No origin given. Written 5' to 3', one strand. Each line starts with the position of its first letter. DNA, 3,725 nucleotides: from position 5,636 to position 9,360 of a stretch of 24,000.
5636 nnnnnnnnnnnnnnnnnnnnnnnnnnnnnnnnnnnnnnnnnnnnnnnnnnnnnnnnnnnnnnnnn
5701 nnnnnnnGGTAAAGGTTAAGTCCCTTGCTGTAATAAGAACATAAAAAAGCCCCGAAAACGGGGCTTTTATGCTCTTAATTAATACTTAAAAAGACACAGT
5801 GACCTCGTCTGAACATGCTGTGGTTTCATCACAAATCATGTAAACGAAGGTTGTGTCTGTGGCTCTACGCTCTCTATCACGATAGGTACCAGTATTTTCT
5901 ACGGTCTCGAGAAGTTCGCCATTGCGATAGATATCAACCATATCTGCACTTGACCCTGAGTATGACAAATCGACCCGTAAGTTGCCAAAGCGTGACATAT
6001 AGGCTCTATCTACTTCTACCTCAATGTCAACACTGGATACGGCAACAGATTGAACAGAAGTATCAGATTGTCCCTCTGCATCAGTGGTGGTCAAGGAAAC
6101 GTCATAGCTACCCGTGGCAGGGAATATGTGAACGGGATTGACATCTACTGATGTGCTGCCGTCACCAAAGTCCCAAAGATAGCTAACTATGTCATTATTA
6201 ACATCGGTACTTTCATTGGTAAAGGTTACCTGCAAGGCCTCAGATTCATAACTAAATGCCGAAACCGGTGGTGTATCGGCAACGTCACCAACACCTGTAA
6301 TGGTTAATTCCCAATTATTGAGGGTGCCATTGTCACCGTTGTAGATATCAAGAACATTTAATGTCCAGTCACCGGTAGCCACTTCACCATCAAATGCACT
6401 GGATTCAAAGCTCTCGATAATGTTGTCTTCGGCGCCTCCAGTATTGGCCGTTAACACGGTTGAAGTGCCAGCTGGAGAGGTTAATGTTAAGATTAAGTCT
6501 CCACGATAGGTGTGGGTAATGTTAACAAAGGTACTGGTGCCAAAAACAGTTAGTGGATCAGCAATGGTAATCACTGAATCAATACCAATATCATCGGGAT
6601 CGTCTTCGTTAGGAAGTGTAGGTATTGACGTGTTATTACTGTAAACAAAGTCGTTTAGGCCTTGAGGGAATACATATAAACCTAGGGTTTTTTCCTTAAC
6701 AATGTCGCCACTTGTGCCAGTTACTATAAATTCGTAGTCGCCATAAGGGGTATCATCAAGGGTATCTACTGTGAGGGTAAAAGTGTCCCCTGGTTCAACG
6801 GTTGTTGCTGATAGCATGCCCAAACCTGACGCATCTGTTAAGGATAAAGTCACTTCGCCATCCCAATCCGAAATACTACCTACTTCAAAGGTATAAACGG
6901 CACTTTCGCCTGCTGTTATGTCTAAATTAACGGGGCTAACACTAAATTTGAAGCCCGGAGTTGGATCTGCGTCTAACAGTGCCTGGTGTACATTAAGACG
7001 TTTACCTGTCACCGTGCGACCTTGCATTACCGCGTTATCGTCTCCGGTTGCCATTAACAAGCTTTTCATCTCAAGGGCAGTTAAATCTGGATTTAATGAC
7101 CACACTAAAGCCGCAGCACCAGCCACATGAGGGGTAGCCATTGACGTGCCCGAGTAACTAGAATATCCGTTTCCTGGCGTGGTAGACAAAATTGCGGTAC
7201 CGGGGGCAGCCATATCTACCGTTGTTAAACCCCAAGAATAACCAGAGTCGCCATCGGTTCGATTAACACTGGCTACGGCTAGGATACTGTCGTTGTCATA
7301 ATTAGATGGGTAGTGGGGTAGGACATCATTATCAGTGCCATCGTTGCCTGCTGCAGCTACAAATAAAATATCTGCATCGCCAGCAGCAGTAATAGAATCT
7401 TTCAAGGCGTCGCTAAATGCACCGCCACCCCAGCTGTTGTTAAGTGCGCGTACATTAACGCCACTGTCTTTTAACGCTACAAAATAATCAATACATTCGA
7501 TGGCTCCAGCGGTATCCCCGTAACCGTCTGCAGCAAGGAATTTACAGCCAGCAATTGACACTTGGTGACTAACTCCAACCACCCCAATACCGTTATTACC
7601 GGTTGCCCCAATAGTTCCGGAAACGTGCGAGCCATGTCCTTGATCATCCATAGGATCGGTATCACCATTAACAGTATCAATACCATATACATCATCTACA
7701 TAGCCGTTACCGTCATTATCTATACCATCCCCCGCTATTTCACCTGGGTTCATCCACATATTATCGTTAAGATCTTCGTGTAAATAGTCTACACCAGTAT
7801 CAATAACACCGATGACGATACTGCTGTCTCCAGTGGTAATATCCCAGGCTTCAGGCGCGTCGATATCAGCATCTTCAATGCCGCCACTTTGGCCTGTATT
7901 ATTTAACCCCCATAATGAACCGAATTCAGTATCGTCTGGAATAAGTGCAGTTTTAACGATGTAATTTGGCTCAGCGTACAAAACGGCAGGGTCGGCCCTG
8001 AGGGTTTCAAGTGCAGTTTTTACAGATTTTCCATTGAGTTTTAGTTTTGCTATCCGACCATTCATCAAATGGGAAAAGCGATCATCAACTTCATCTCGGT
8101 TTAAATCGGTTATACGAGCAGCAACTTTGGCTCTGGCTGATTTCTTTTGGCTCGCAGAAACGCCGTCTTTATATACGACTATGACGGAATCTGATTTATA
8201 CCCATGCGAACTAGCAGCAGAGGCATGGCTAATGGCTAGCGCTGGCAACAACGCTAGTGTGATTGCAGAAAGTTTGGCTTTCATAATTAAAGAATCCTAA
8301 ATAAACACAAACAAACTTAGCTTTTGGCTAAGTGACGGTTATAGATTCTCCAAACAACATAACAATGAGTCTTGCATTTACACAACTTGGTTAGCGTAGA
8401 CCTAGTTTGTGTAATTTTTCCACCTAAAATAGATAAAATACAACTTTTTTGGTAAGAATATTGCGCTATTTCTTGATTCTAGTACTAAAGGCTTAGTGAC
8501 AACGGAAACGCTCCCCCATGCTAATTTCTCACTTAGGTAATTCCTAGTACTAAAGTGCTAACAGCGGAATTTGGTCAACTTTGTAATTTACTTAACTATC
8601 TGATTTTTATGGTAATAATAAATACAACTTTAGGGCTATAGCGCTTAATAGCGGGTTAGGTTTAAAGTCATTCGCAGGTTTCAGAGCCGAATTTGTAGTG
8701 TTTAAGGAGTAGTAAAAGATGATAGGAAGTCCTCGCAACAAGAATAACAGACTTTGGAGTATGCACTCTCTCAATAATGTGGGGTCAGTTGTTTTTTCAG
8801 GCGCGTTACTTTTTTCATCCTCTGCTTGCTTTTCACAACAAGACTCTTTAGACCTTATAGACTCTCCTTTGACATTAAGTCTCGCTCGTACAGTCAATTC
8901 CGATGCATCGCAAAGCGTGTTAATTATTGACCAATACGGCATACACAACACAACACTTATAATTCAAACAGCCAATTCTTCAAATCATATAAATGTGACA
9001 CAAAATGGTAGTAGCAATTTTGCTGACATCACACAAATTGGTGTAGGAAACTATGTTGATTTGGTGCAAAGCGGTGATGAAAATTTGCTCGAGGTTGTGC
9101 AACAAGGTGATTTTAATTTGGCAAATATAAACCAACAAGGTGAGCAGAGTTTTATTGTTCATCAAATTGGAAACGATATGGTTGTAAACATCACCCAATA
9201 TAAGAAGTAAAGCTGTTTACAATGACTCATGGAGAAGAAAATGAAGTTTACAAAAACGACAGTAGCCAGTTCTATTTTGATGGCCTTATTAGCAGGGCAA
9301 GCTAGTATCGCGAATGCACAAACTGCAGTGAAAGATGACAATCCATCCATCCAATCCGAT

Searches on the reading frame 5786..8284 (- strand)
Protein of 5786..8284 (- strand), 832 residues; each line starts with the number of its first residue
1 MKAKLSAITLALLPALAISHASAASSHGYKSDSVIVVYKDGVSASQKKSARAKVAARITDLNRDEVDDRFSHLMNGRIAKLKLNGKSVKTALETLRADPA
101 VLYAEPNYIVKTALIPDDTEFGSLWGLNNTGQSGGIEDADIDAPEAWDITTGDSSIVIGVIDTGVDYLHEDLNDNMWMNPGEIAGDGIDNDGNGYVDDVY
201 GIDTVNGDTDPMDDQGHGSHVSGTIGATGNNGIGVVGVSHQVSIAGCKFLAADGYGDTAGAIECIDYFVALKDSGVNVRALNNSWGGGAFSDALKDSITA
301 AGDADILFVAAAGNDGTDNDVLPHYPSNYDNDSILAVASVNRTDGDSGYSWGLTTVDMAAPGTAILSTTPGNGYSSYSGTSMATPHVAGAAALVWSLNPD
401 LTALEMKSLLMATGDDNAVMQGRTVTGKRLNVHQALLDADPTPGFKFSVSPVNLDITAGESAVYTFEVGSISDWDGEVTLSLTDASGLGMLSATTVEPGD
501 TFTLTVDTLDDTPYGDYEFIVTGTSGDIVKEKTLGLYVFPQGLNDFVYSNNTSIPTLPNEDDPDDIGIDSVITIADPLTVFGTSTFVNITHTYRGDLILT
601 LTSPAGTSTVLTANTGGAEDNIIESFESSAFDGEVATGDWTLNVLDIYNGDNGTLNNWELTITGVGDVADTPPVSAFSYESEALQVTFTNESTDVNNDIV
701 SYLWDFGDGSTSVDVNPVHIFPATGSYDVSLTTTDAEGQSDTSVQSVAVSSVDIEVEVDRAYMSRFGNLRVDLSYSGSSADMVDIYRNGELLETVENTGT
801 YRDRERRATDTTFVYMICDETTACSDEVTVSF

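Call 3: search_protein_families(library=pfam, proteins=[window:5786-8284:-], max_evalue=0.01)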
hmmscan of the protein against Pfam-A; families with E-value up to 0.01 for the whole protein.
window:5786-8284:- (832 aa): 6 families
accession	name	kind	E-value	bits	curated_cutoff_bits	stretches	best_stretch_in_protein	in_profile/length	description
PF00082.27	Peptidase_S8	-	6.8e-47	160.6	21.8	1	154-417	2-276/288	Subtilase family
PF01483.27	P_proprotein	-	4.4e-21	75.2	21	1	587-662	8-86/86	Proprotein convertase P-domain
PF18911.6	PKD_4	-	2.8e-16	59.8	27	1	682-747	16-83/85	PKD domain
PF00801.26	PKD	-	1.3e-10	41.6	23.5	1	685-744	16-76/80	PKD domain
PF22148.1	Fervidolysin_NPro-like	-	5.1e-09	36.8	21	1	20-107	6-81/81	Fervidolysin N-terminal prodomain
PF05688.17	BIg21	-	0.004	18.1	27.4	0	452-508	46-101/109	Bacterial Immunoglobulin-like 21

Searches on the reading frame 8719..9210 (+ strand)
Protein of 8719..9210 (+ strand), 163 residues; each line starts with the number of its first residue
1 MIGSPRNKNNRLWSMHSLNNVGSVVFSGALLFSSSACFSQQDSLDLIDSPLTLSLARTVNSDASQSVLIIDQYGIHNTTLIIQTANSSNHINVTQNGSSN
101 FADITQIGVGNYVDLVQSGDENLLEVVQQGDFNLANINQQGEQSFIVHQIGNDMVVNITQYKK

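Call 3: search_protein_families(library=pfam, proteins=[window:8719-9210:+], max_evalue=0.01)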
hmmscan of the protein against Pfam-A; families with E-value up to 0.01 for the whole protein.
window:8719-9210:+ (163 aa): 1 family
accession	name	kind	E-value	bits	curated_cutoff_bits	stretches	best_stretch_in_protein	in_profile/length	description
PF07012.17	Curlin_rpt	-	8e-11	42.1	20.7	2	88-119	3-34/34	Curlin associated repeat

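Call 4: search_protein_families(library=ncbifam, proteins=[window:8719-9210:+], max_evalue=0.01)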
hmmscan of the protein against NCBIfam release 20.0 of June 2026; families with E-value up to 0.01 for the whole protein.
window:8719-9210:+ (163 aa): 2 families
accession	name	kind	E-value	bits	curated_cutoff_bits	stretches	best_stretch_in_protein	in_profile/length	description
NF007506.1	PRK10101.1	equivalog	8.6e-14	51.5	165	1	64-160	54-150/151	curli minor subunit CsgB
NF007470.1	PRK10051.1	equivalog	7.7e-12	45.4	160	2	103-160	68-127/150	curli major subunit CsgA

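Call 61: predict_structure(protein=window:8761-9207:+)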
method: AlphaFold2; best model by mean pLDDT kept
length: 149 residues; sequences in the alignment: 1
mean_pLDDT: 35.8   pTM: 0.28
mean pLDDT of the five models: 35.8, 34.0, 30.5, 28.5, 28.0
residues with pLDDT >= 90: 0; 70-90: 0; 50-70: 0; < 50: 149
segments of 3 or more residues with pLDDT < 50: 1-149
pLDDT, mean of each block of 10 residues (from residue 1): 28 30 30 40 32 37 42 43 42 42 39 36 33 32 31
secondary structure, 60 per line:
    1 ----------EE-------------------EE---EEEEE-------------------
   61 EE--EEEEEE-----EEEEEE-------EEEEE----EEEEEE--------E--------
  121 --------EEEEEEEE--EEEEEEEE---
elements in order: E37-41 E65-70 E76-81 E89-93 E98-103 E129-136 E139-146
